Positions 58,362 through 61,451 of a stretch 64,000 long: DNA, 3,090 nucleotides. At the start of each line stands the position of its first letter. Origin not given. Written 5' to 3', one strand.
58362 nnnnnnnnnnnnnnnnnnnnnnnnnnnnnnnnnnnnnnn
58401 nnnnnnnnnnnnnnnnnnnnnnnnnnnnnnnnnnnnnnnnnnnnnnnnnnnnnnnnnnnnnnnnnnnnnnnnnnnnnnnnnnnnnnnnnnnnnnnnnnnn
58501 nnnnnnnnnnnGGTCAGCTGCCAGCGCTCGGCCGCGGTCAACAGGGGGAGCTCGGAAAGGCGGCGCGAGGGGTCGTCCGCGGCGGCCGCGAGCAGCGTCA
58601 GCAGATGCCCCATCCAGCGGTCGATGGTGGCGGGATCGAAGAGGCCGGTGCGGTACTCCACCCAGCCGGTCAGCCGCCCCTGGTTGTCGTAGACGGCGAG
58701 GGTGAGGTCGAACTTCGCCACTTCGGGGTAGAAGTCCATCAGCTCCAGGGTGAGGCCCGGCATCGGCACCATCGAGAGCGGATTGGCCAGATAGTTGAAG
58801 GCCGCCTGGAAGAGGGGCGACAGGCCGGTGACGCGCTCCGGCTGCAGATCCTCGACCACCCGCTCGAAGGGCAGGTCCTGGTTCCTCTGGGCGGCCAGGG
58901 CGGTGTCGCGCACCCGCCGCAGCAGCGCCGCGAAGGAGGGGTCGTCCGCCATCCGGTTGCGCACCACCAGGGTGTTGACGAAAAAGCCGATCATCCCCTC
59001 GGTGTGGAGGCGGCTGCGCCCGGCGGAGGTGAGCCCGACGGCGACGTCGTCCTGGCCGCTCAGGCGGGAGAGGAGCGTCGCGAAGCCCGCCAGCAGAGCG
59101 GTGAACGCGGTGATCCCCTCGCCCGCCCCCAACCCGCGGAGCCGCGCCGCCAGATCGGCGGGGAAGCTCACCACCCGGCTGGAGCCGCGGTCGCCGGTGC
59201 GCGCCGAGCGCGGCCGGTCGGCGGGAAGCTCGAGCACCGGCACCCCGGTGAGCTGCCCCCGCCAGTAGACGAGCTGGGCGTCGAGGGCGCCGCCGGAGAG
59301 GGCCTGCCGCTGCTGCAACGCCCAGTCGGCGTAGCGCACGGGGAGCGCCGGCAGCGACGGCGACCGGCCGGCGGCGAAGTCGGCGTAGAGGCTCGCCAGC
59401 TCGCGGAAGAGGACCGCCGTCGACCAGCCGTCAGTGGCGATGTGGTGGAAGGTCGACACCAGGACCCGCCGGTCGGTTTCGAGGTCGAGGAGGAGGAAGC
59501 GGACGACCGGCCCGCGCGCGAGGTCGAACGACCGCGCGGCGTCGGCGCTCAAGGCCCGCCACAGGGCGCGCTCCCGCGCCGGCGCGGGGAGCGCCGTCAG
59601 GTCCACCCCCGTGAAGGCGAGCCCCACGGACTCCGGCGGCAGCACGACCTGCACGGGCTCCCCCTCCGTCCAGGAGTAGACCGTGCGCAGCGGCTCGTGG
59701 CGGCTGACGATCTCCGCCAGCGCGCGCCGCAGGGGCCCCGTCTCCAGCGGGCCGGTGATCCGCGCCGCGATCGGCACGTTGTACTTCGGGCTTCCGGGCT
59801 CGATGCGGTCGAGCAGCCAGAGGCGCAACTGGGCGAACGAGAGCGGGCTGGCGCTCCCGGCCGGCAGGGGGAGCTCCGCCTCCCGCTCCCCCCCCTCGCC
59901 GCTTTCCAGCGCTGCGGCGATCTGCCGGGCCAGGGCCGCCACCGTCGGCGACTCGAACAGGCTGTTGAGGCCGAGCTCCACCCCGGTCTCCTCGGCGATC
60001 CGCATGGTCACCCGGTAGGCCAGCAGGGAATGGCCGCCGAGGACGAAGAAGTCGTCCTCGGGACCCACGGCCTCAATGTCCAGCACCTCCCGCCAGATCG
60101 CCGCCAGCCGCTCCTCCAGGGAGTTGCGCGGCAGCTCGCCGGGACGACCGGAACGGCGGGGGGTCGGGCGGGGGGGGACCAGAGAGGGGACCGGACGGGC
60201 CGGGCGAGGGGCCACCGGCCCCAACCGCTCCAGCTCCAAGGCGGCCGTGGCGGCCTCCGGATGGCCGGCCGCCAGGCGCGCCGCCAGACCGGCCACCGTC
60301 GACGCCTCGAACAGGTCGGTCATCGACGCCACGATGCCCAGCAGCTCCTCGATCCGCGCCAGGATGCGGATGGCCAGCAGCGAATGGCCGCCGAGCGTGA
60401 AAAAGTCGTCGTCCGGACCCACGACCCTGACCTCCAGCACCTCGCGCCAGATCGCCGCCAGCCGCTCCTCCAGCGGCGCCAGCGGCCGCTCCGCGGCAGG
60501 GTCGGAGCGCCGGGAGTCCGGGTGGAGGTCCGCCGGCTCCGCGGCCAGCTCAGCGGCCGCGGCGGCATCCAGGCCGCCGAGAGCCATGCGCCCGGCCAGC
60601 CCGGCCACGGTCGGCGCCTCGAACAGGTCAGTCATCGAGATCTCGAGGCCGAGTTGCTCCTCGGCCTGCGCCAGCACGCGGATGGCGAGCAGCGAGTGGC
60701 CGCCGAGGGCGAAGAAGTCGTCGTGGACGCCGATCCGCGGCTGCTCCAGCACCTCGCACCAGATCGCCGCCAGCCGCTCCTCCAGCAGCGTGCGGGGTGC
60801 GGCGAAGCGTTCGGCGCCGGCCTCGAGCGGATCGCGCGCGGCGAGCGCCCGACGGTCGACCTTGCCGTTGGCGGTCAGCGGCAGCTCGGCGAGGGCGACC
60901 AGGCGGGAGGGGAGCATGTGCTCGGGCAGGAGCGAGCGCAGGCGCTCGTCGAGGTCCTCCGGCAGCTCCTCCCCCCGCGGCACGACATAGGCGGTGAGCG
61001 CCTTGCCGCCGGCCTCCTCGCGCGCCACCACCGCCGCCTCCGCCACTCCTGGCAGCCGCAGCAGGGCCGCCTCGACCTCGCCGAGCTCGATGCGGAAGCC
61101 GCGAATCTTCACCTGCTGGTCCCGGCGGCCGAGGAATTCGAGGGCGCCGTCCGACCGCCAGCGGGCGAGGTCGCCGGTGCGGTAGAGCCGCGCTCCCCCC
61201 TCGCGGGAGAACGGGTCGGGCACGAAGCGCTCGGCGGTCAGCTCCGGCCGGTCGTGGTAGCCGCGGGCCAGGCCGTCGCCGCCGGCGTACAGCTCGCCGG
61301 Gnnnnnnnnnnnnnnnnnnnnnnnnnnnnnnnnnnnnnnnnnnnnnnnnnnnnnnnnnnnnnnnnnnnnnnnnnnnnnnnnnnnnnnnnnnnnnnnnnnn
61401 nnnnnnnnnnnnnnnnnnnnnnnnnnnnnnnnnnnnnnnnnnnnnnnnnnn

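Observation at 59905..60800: A-T-T-T: three tandem carrier domains in one NRPS module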

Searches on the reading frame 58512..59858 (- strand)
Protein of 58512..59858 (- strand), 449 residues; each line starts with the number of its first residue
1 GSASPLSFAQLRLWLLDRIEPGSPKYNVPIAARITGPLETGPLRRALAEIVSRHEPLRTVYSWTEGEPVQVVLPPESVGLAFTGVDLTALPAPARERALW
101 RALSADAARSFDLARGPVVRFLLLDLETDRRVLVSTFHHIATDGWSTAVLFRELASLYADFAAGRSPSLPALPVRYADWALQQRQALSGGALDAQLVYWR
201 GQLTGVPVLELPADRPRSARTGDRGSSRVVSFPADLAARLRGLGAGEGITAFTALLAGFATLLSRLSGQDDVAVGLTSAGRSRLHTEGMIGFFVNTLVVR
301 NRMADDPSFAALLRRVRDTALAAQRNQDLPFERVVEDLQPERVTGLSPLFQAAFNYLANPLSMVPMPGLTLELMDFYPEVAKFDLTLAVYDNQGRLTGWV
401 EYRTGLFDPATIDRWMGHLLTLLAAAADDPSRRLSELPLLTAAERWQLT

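Call 25: search_solved_structures(query=window:58512-59858:-, max_evalue=1e-10)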
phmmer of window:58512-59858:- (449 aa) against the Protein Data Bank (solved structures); distinct sequences matched with E-value up to 1e-10: 49.
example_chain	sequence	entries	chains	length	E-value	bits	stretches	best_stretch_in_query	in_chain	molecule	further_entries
6oyf_A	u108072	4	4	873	2.3e-90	306.9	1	3-448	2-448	Txo1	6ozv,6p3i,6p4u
6p1j_A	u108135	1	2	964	2.1e-86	293.9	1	5-448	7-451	Txo2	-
5u89_A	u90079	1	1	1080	1.8e-75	257.8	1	5-448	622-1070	Amino acid adenylation domain protein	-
2jgp_A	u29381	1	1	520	4.9e-65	223.4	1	5-440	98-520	TYROCIDINE SYNTHETASE 3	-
7kvw_A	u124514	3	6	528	2e-63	218.1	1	6-439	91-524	PCP-C didomain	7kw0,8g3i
8fx6_A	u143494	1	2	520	5.7e-63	216.6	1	6-433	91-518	PCP-C didomain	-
7kw2_A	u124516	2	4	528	1.5e-62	215.2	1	6-439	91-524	PCP-C didomain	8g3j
8fx7_A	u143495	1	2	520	4.2e-62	213.7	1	6-433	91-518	PCP-C didomain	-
8z0q_C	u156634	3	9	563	2e-55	191.7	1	1-436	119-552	Special condensation domain in NRPS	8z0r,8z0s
9lcq_A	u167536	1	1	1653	1.5e-52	182.3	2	5-445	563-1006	PvdL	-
9up2_A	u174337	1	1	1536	1.7e-52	182.1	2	5-445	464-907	PvdL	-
9lcp_A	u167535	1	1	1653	2e-52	181.9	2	5-445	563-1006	PvdL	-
9lco_A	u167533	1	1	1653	2e-52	181.9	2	5-445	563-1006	PvdL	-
8xjz_C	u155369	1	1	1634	1.4e-51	179.1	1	5-444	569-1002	Peptide synthetase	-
8qnf_A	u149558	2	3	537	1e-50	176.2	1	2-445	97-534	Condensation domain TomBC from the Tomaymycin non-ribosomal peptide synthetase | Tomaymycin non-ribosomal peptide synthetase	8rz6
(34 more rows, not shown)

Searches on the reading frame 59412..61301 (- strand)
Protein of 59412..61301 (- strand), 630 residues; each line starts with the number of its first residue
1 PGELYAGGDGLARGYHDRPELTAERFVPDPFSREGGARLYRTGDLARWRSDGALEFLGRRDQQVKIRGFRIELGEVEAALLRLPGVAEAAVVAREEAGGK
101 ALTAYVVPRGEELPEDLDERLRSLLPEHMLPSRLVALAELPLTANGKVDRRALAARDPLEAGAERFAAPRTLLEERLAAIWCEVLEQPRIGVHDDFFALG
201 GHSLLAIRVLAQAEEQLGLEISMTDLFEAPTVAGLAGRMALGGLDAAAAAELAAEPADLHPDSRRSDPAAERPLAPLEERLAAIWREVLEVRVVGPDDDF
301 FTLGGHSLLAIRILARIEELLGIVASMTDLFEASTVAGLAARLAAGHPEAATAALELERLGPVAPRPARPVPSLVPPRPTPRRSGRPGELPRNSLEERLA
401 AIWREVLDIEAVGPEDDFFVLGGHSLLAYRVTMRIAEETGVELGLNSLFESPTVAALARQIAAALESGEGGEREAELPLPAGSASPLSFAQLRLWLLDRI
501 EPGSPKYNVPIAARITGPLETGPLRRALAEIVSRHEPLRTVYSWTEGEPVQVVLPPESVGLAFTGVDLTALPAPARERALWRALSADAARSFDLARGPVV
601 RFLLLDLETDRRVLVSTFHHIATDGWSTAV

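Call 28: find_homologous_proteins(query=window:59412-61301:-, max_evalue=1e-20)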
Query window:59412-61301:- (630 aa): 7989 proteins with E <= 1e-20 among 8000 candidates; the best 120 are listed.
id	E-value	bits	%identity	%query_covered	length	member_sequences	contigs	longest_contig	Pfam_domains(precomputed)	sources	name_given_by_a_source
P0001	9.3e-186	637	64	53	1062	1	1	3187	PF00668.26,PF00550.32,PF00501.35,PF13193.13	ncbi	ncbi:MAG TPA: condensation domain-containing protein, partial [Thermoanaerobaculia bacterium]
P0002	3.6e-175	603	62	55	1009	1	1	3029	PF00668.26,PF00550.32,PF00501.35,PF13193.13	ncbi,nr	ncbi:MAG TPA: condensation domain-containing protein, partial [Thermoanaerobaculia bacterium]|nr:con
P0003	7.8e-163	562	55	37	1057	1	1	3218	PF00668.26,PF00550.32,PF00501.35,PF13193.13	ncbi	ncbi:MAG TPA: condensation domain-containing protein, partial [Thermoanaerobaculia bacterium]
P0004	2.7e-162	560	53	44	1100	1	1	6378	PF00668.26,PF00550.32,PF13193.13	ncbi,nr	ncbi:MAG: condensation domain-containing protein, partial [Acidobacteria bacterium]|nr:condensation 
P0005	2.7e-156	540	55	90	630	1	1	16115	PF00668.26,PF00550.32,PF00501.35,PF13193.13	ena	-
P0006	4.9e-132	460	60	38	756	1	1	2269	PF00668.26,PF00550.32,PF00501.35,PF13193.13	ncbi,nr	ncbi:MAG TPA: condensation domain-containing protein, partial [Myxococcaceae bacterium]|nr:condensat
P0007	2.9e-129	451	55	37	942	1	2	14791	PF00668.26,PF00550.32,PF00501.35,PF13193.13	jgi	jgi:acyl carrier protein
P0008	1.3e-127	445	56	38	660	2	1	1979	PF00668.26,PF00550.32,PF00501.35,PF13193.13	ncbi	ncbi:MAG TPA: condensation domain-containing protein, partial [Archangium sp.]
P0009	2.0e-127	445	57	40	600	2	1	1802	PF00668.26,PF00550.32,PF13193.13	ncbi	ncbi:AMP-binding enzyme, partial [Archangium gephyra]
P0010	2.2e-127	445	58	37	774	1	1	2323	PF00668.26,PF00550.32,PF00501.35,PF13193.13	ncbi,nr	ncbi:MAG TPA: condensation domain-containing protein, partial [Thermoanaerobaculia bacterium]|nr:con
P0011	7.8e-127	443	58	41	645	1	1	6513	PF00668.26,PF00550.32,PF00501.35,PF13193.13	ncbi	ncbi:phosphopantetheine binding protein, partial [Archangium gephyra]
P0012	1.2e-126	442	56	38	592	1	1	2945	PF00668.26,PF00550.32,PF00501.35,PF13193.13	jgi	jgi:acyl carrier protein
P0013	2.2e-126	441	58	38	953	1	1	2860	PF00668.26,PF00550.32,PF00501.35,PF13193.13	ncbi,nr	ncbi:MAG TPA: amino acid adenylation domain-containing protein, partial [Thermoanaerobaculia bacteri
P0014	2.4e-126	441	54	44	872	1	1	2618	PF00668.26,PF00550.32,PF00501.35,PF13193.13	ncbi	ncbi:MAG TPA: amino acid adenylation domain-containing protein, partial [Pyrinomonadaceae bacterium]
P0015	4.3e-126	440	59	37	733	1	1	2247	PF00668.26,PF00550.32,PF13193.13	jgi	jgi:hypothetical protein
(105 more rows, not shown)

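Call 30: find_encoding_contigs(protein=P0005, flank=10000, max_places=4)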
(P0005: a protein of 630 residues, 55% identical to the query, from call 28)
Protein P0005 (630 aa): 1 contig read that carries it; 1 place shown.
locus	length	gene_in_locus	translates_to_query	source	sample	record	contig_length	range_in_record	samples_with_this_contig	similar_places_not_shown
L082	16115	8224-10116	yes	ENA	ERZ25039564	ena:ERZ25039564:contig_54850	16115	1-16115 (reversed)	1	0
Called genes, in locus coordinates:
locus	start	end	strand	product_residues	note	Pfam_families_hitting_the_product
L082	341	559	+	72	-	-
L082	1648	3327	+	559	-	-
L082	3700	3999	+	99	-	-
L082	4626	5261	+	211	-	PF00501:AMP-binding (faint)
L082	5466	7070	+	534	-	PF00550:PP-binding, PF00668:Condensation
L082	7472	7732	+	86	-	PF00501:AMP-binding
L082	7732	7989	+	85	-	PF00501:AMP-binding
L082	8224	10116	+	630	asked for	PF00501:AMP-binding (weak), PF13193:AMP-binding_C, PF00550:PP-binding, PF00668:Condensation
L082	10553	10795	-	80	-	-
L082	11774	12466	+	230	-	-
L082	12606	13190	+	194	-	PF00550:PP-binding, PF00668:Condensation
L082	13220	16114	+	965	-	?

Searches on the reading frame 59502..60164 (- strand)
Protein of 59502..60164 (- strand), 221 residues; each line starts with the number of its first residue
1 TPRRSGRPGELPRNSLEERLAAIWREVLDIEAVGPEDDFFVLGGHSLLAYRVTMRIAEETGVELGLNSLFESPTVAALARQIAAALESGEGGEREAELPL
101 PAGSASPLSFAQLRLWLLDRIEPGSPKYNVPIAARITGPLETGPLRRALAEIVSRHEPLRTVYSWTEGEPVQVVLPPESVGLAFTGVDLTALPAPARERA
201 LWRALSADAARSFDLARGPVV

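Call 36: find_homologous_proteins(query=window:59502-60164:-, max_evalue=1e-20)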
Query window:59502-60164:- (221 aa): 20 proteins with E <= 1e-20 among 8000 candidates.
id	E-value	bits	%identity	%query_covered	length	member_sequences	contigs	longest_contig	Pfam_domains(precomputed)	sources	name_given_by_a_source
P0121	3.4e-45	173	50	88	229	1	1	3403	PF00668.26,PF00550.32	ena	-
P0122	1.4e-43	167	50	88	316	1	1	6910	PF00668.26,PF00550.32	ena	-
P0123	1.7e-42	164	47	95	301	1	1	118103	PF00668.26,PF00550.32,PF13193.13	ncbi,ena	-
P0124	2.0e-42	164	63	37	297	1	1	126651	PF00550.32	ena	-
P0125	1.4e-41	161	74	48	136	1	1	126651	PF00668.26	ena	-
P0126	8.1e-39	152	46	93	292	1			PF00668.26,PF00550.32,PF13193.13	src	-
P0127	2.5e-38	150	44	95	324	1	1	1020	PF00668.26,PF00550.32,PF13193.13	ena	-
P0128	3.0e-37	147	42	95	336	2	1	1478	PF00668.26,PF00550.32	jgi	jgi:acyl carrier protein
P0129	9.8e-35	139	43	93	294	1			PF00668.26,PF00550.32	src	-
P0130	1.8e-34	138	46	81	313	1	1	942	PF00668.26,PF00550.32,PF13193.13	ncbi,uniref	ncbi:condensation domain-containing protein, partial [Actinomadura sp. NBRC 104425]|uniref:condensat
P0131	1.6e-33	135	47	75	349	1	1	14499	PF00668.26,PF00550.32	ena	-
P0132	6.5e-31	126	45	76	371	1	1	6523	PF00668.26,PF00550.32,PF13193.13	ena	-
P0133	8.4e-31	126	43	82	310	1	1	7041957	PF00668.26,PF00550.32,PF13193.13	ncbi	ncbi:phosphopantetheine-binding protein [Streptomyces stramineus]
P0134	1.2e-30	125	41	98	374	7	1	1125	PF00668.26,PF00550.32,PF13193.13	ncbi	ncbi:non-ribosomal peptide synthetase, partial [Burkholderia gladioli]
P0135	3.9e-30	124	42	81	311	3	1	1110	PF00668.26,PF00550.32,PF13193.13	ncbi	ncbi:condensation domain-containing protein, partial [Streptomyces sp. NPDC021139]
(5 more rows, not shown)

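Call 38: find_encoding_contigs(protein=P0124, flank=10000, max_places=3)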
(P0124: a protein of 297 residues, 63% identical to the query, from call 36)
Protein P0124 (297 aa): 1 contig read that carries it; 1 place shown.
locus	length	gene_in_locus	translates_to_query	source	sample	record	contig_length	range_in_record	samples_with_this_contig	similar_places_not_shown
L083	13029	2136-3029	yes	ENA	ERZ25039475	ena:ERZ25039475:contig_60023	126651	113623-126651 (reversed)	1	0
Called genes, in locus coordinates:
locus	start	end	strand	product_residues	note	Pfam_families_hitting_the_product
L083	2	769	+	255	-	?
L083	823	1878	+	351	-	PF00501:AMP-binding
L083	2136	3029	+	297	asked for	PF00550:PP-binding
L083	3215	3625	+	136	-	PF00668:Condensation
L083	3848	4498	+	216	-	PF00668:Condensation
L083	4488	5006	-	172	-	-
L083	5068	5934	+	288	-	PF00501:AMP-binding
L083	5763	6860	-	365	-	-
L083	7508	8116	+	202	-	-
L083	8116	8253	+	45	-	-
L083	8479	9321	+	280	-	-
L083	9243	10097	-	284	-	-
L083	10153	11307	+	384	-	-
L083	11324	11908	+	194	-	PF00501:AMP-binding (weak)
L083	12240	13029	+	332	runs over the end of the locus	PF13193:AMP-binding_C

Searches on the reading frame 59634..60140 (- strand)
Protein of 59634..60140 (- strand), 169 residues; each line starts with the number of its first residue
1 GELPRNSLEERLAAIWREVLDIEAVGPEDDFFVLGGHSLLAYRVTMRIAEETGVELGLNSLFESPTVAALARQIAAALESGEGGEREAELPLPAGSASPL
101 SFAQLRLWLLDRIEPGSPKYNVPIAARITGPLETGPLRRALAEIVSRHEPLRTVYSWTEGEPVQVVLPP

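Call 51: find_related_loci(query=A1, collection=metagenome_contigs, flank=10000)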
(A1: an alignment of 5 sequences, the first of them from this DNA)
Query A1 (169 aa) in metagenome_contigs; peptide patterns used: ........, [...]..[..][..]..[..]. (x = any residue, [..] = any of these).
382 stretches matched a pattern; 146 encode a relative of the query (tblastn E <= 1e-3); the best 80 are kept; 80 distinct loci.
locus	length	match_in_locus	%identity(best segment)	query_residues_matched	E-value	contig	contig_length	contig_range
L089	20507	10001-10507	67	2-166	2e-62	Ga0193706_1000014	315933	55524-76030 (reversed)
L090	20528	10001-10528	66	2-169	4e-62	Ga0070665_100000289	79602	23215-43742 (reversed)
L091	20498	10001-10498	63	2-169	2e-58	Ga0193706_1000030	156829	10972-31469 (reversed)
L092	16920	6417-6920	67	1-168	1e-56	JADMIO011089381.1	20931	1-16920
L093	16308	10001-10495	56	2-169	4e-50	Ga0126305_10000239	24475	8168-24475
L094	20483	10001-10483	56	4-169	7e-49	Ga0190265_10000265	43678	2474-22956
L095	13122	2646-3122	55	4-168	8e-49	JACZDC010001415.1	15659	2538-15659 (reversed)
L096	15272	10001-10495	55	4-168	3e-47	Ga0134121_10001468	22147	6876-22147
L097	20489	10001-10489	55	4-168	4e-46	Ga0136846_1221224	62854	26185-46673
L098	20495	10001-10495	54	4-168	6e-46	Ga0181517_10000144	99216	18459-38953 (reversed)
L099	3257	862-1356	50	4-168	8e-45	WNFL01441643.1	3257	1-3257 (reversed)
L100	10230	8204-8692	50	2-169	2e-43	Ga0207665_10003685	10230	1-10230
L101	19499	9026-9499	51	4-161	3e-43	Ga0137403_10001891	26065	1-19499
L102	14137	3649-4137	50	2-169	5e-43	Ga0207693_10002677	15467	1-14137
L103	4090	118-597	50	4-168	5e-43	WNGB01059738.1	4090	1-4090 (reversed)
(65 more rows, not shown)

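Call 58: search_protein_families(library=pfam, proteins=[L093:2681-3151:+, L093:3148-3804:+, L093:4043-4600:+, L089:312-968:+, L089:1535-3700:+], max_evalue=0.001)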
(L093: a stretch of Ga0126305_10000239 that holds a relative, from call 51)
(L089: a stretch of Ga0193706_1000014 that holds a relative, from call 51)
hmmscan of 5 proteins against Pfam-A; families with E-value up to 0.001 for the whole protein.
L093:2681-3151:+ (156 aa): 0 families

L093:3148-3804:+ (218 aa): 8 families
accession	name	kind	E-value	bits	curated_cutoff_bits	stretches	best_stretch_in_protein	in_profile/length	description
PF02230.22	Abhydrolase_2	-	1.9e-23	83.9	23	1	17-210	15-213/217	Phospholipase/Carboxylesterase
PF12146.15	Hydrolase_4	-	3.4e-09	36.8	27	1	61-143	39-116/239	Serine aminopeptidase, S33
PF00326.27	Peptidase_S9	-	6.8e-07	29.4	22.6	0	91-133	52-94/213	Prolyl oligopeptidase family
PF00561.26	Abhydrolase_1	-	7e-06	26.3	25.8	1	87-139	55-107/245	alpha/beta hydrolase fold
PF20434.5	BD-FAE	-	2.8e-05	24.2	26.8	0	90-124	76-110/215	BD-FAE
PF01738.24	DLH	-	3e-05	24.2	21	1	91-187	85-176/217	Dienelactone hydrolase family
PF00756.26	Esterase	-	7.7e-05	23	22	1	14-141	22-153/251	Putative esterase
PF12697.13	Abhydrolase_6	-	0.00024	22.3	26.3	1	19-158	1-116/217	Alpha/beta hydrolase family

L093:4043-4600:+ (185 aa): 0 families

L089:312-968:+ (218 aa): 9 families
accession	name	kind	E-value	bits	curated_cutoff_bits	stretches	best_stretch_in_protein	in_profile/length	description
PF02230.22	Abhydrolase_2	-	8e-24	85.1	23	1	17-211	15-214/217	Phospholipase/Carboxylesterase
PF00326.27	Peptidase_S9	-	8.4e-09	35.7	22.6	1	91-134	52-95/213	Prolyl oligopeptidase family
PF12146.15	Hydrolase_4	-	9e-09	35.4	27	1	72-141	47-114/239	Serine aminopeptidase, S33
PF00561.26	Abhydrolase_1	-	4.8e-08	33.4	25.8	1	91-141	59-109/245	alpha/beta hydrolase fold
PF01738.24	DLH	-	1.1e-06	28.8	21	1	94-188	88-177/217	Dienelactone hydrolase family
PF00756.26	Esterase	-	1.1e-05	25.8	22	1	91-137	103-149/251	Putative esterase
PF20434.5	BD-FAE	-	2.2e-05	24.5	26.8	0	90-124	76-110/215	BD-FAE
PF12695.13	Abhydrolase_5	-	4.7e-05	23.7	27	1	102-180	56-126/164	Alpha/beta hydrolase family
PF07859.19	Abhydrolase_3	-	0.00043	20.5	25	0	78-124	47-92/210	alpha/beta hydrolase fold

L089:1535-3700:+ (722 aa): 3 families
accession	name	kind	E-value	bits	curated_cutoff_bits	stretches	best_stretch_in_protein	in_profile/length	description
PF00501.34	AMP-binding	-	5.4e-78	262.9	29.9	1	20-402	2-384/384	AMP-binding enzyme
PF00550.31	PP-binding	-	1.7e-11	44.6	20.8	1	595-658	2-66/67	Phosphopantetheine attachment site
PF23024.1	AMP-dom_DIP2-like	-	4.1e-11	43.3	27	1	445-556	2-107/110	Disco-interacting protein 2-like, AMP domain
